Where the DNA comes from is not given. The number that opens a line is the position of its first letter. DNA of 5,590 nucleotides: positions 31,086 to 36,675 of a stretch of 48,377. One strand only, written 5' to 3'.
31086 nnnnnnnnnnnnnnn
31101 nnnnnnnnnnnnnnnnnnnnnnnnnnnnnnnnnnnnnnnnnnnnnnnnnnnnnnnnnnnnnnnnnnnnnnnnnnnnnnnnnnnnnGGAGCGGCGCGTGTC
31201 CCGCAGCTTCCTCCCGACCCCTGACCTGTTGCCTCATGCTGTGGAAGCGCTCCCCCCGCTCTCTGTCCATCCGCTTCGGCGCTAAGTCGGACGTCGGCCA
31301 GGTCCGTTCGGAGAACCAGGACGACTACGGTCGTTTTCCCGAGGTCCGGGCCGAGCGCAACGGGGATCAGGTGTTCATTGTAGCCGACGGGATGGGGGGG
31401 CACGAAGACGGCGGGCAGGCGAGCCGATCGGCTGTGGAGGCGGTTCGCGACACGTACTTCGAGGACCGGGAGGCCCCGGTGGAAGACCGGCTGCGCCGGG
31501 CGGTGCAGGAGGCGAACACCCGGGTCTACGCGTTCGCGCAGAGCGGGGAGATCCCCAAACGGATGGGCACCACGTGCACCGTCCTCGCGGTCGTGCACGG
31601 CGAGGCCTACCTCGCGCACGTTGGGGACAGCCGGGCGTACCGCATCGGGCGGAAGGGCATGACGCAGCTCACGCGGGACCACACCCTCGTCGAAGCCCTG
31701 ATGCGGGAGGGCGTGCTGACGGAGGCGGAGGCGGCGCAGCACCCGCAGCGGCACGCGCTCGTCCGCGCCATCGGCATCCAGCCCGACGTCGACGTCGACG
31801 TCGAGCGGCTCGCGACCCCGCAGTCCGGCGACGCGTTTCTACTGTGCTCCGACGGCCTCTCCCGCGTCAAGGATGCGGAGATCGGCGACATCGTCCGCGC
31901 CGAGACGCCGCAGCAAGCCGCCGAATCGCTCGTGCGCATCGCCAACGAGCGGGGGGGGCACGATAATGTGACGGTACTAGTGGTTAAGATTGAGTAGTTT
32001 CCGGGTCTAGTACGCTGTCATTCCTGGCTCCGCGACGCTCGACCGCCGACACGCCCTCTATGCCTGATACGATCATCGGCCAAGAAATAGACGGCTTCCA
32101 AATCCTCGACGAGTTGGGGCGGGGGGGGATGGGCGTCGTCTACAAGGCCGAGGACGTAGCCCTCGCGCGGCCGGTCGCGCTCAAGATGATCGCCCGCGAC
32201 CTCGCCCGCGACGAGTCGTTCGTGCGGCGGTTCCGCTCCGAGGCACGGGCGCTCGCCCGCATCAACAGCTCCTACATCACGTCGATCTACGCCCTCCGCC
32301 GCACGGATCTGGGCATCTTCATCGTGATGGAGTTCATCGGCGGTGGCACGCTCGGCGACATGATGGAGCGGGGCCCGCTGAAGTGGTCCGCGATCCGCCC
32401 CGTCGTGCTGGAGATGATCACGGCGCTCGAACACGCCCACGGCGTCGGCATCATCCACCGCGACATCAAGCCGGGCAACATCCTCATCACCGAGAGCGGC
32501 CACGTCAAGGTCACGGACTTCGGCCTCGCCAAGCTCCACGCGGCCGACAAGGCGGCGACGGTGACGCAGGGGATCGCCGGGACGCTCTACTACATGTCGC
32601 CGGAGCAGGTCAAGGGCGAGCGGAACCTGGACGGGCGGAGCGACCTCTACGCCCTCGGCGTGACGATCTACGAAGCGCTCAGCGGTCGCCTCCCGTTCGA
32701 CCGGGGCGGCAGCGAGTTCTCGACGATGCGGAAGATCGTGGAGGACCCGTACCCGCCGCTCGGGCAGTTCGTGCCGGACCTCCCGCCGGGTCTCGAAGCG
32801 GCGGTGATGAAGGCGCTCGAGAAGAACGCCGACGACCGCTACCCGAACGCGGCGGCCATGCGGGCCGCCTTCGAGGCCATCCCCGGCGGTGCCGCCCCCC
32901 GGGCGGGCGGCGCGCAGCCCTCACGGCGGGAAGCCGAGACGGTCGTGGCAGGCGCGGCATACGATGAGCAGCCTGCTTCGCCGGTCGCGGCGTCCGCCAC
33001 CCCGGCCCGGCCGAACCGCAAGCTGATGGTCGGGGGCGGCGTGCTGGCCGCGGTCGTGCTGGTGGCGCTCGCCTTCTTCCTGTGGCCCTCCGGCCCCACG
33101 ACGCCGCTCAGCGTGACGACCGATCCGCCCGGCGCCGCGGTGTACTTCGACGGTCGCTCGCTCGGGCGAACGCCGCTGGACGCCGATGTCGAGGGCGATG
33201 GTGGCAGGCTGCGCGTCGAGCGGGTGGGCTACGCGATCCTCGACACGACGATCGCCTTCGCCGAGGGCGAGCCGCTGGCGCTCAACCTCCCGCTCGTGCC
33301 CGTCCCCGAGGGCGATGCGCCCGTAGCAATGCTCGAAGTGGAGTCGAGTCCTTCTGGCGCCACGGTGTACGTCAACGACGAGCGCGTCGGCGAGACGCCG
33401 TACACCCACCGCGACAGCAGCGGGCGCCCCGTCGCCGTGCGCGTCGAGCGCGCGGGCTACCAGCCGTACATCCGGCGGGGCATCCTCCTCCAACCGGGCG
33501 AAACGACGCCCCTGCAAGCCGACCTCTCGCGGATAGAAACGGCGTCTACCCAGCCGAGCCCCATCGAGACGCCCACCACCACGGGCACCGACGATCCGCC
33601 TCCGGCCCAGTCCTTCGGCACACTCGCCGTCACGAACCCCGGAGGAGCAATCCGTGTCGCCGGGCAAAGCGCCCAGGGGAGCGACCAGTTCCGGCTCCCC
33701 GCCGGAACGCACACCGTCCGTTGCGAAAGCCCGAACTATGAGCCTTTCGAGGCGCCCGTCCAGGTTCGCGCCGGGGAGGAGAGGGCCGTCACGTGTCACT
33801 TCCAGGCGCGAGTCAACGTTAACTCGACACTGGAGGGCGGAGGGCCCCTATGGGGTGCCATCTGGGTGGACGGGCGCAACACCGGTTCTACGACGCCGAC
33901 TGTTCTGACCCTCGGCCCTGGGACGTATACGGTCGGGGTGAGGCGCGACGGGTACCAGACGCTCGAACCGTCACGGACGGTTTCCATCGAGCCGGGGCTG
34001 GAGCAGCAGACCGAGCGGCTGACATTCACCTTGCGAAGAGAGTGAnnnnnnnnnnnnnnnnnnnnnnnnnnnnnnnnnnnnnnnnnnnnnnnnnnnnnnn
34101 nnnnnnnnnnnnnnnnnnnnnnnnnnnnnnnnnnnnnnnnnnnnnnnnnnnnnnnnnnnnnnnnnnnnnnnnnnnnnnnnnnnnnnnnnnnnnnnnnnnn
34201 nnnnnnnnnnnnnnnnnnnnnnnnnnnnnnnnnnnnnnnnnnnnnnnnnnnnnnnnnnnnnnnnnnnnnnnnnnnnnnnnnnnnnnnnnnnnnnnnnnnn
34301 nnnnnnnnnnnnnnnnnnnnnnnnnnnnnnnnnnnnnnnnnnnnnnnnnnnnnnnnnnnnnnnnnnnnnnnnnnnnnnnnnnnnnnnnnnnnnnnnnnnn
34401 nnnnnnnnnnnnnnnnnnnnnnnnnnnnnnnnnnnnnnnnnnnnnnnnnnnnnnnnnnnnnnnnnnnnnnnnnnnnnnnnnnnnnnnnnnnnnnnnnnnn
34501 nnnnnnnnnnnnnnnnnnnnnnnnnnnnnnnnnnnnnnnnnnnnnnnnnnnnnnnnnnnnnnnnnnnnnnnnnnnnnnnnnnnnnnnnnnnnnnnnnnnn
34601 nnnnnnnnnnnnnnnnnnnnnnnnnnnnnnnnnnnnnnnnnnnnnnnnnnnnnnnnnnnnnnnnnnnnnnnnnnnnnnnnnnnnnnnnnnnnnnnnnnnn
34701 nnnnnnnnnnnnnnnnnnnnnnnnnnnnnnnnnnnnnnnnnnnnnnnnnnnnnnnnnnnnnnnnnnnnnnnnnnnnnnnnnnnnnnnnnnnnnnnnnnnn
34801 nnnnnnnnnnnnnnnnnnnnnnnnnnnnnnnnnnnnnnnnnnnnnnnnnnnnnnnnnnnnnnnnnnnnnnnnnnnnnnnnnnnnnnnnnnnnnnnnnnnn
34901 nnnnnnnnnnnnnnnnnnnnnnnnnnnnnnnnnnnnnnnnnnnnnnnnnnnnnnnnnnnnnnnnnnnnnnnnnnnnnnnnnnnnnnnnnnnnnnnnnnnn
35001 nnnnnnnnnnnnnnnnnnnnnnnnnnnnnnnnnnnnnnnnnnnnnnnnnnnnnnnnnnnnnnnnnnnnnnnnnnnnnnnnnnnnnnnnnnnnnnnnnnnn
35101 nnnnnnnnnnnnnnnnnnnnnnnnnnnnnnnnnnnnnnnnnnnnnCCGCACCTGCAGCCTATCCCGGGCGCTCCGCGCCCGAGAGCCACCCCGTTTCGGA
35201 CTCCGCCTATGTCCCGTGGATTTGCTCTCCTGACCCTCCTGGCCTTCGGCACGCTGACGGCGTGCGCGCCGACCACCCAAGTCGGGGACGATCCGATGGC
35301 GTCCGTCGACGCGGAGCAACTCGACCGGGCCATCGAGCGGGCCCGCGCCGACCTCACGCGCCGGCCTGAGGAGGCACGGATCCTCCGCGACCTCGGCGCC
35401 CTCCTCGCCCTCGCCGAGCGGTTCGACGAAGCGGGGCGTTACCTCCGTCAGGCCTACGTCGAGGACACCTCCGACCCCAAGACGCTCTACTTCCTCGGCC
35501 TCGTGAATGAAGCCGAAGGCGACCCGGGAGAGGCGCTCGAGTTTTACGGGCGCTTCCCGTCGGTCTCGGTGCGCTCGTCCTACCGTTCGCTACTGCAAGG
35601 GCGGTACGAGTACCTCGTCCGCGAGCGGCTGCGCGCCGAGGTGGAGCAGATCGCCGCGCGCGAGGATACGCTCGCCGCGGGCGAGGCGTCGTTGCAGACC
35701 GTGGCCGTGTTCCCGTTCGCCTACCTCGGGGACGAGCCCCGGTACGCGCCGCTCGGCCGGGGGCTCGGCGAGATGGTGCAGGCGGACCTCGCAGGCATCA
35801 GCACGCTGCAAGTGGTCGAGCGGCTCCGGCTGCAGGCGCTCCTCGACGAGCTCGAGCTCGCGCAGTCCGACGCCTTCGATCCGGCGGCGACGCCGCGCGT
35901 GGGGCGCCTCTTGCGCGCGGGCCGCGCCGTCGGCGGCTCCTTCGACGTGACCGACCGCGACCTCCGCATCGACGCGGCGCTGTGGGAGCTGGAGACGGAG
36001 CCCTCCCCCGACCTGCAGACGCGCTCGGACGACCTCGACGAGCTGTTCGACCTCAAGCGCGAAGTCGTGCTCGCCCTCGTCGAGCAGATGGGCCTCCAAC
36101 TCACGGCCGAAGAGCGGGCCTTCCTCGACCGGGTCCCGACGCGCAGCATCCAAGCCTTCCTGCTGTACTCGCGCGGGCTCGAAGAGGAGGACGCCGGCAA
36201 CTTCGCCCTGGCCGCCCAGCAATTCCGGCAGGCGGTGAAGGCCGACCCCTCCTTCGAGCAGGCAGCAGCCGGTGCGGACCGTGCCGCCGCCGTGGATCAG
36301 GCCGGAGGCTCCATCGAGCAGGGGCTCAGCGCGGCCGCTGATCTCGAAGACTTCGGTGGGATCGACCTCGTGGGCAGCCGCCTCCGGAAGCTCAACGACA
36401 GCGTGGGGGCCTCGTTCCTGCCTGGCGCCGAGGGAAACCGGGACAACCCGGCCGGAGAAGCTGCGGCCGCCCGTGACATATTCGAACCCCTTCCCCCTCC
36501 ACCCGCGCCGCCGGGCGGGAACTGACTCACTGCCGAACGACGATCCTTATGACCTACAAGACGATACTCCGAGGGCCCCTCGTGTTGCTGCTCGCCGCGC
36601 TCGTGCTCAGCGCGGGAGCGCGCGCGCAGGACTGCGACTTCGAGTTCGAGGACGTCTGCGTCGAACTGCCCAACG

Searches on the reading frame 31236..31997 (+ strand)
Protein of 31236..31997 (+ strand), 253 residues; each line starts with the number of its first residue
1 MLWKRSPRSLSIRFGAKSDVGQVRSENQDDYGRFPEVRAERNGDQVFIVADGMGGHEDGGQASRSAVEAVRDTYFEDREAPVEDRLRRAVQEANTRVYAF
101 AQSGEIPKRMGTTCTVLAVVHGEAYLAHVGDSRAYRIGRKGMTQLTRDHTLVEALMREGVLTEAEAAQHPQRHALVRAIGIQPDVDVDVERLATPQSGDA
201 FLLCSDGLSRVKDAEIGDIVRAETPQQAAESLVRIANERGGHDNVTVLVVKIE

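Call 3: search_protein_families(library=pfam, proteins=[window:31236-31997:+], max_evalue=0.01)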
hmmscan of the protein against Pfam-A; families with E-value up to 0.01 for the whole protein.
window:31236-31997:+ (253 aa): 3 families
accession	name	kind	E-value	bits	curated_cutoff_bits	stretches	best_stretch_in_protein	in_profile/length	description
PF13672.11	PP2C_2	-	9.5e-18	64.9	24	1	24-233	9-192/209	Protein phosphatase 2C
PF00481.26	PP2C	-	4.8e-12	46.5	20.3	1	41-150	31-141/255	Protein phosphatase 2C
PF07228.17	SpoIIE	-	5.3e-06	26.9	25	1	47-252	7-191/192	Stage II sporulation protein E (SpoIIE)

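Call 4: search_protein_families(library=ncbifam, proteins=[window:31236-31997:+], max_evalue=0.01)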
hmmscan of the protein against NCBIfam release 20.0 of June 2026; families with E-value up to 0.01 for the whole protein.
window:31236-31997:+ (253 aa): 2 families
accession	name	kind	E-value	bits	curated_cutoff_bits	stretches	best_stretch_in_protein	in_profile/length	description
NF033484.1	Stp1_PP2C_phos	equivalog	2e-72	243.5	230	1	17-251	1-232/232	Stp1/IreP family PP2C-type Ser/Thr phosphatase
NF011149.0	PRK14559.1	equivalog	6.9e-38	130.8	374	1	12-252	372-631/642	serine/threonine phosphatase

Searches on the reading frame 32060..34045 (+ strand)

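Call 3: search_protein_families(library=pfam, proteins=[window:32060-34045:+], max_evalue=0.01)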
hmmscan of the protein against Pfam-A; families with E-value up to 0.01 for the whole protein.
window:32060-34045:+ (661 aa): 9 families
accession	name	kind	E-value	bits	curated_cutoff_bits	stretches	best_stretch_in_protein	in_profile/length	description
PF00069.31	Pkinase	-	2.2e-46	158.8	31.7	1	14-218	2-204/263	Protein kinase domain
PF08308.17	PEGA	-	8.9e-41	138.1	20.8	4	350-414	4-69/71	PEGA domain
PF07714.23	PK_Tyr_Ser-Thr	-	4.5e-30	105.3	23.1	1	14-226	2-217/258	Protein tyrosine and serine/threonine kinase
PF13620.12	CarboxypepD_reg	-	3.9e-12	46.8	32.3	1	527-578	25-78/82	Carboxypeptidase regulatory-like domain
PF03109.22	ABC1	-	5.1e-05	23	22.9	1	87-158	144-215/244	ABC1 atypical kinase-like domain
PF17667.7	Pkinase_fungal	-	0.00032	20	24.1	1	119-187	295-368/387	Fungal protein kinase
PF14531.12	Kinase-like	-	0.00061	19.6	25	1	113-219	148-257/289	Kinase-like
PF01636.29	APH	-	0.0036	17.5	23.2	0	129-159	168-199/239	Phosphotransferase enzyme family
PF22820.2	TcaA_3rd_4th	-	0.0082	16.5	27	0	424-446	4-26/73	TcaA protein 3rd/4th domain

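Call 4: search_protein_families(library=ncbifam, proteins=[window:32060-34045:+], max_evalue=0.01)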
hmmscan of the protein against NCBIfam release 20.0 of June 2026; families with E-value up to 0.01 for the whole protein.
window:32060-34045:+ (661 aa): 21 families
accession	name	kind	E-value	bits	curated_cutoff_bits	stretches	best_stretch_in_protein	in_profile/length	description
NF033483.0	PknB_PASTA_kin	equivalog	3.6e-88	297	450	1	13-313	9-307/563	Stk1 family PASTA domain-containing Ser/Thr kinase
NF052427.1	StpK7MSMEG_1200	equivalog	2.9e-51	174.7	900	1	13-293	9-285/601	serine/threonine protein kinase StpK7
NF047741.1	antiphage_MADS6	equivalog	8.3e-48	163.3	460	2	115-291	304-477/612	methylation-associated defense system protein kinase MAD6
NF009651.0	PRK13184.1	equivalog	1.4e-33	116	839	1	11-273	2-289/932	serine/threonine-protein kinase PknD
NF053615.1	SerThrKinAfsKStmc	equivalog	8.1e-32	110.7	1300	1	10-249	12-247/809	protein serine/threonine kinase AfsK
TIGR03903.1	TOMM_kin_cyc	equivalog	1e-27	96.5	705.75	1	38-273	5-246/1267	TOMM system kinase/cyclase fusion protein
NF033442.0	BREX_PglW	equivalog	1.4e-27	95.9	990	1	7-313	507-812/1391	BREX system serine/threonine kinase PglW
NF038150.1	lanthi_synth_IV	equivalog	5.5e-25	87.8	650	1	14-304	192-489/851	class IV lanthionine synthetase LanL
NF038151.1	lanthi_synth_III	equivalog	1.1e-10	40.6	575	1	13-207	222-423/833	class III lanthionine synthetase LanKC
NF011463.0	PRK14879.1-4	equivalog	6e-10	38.9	188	1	49-168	55-171/237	Kae1-associated kinase Bud32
NF058632.1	SerThrKinPrkT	equivalog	1.2e-09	37.6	280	1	12-154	22-162/322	serine/threonine protein kinase PrkT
NF043056.1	T4SS_LegK1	equivalog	1.4e-08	33.8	550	1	130-200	209-277/516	Dot/Icm T4SS effector kinase LegK1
TIGR03724.2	arch_bud32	equivalog_domain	3.2e-08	33.3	125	1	56-164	38-138/193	KEOPS complex kinase/ATPase Bud32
NF011464.0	PRK14879.1-7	equivalog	1.3e-07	31.5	246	1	59-167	54-159/221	Kae1-associated kinase Bud32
NF007174.0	PRK09605.1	equivalog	2.3e-05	23.1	447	1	56-163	381-479/535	bifunctional N(6)-L-threonylcarbamoyladenine synthase/serine/threonine protein kinase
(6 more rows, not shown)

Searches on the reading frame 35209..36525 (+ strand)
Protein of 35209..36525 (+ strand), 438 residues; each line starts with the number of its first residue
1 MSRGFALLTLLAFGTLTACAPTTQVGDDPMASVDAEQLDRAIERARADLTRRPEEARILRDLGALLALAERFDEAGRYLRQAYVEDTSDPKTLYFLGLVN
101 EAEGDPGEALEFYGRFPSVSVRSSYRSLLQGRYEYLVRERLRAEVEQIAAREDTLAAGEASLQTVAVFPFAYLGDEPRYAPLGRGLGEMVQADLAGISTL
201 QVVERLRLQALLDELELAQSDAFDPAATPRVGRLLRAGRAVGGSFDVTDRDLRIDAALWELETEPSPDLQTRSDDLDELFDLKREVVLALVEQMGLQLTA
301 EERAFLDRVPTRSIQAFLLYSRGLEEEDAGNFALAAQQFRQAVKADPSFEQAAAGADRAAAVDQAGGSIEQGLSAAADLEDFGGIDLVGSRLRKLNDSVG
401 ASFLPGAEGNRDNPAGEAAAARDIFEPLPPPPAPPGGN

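Call 6: search_protein_families(library=pfam, proteins=[window:35209-36525:+], max_evalue=0.001)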
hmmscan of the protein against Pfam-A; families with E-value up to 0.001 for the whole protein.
window:35209-36525:+ (438 aa): 6 families
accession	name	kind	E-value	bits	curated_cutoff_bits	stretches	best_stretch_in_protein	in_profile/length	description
PF07719.23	TPR_2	-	1.1e-09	38.1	27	0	316-348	1-33/34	Tetratricopeptide repeat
PF13432.12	TPR_16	-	3.7e-08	34.1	32.7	1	33-90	8-65/65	Tetratricopeptide repeat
PF13424.12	TPR_12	-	4e-08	33.8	30.1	1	37-83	25-72/77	Tetratricopeptide repeat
PF00515.34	TPR_1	-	3.8e-07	30.1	27.8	0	317-349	2-34/34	Tetratricopeptide repeat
PF13428.12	TPR_14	-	0.00033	21.5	23.5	0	57-97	2-42/44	Tetratricopeptide repeat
PF13181.12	TPR_8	-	0.00035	21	25.7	0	319-348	4-33/34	Tetratricopeptide repeat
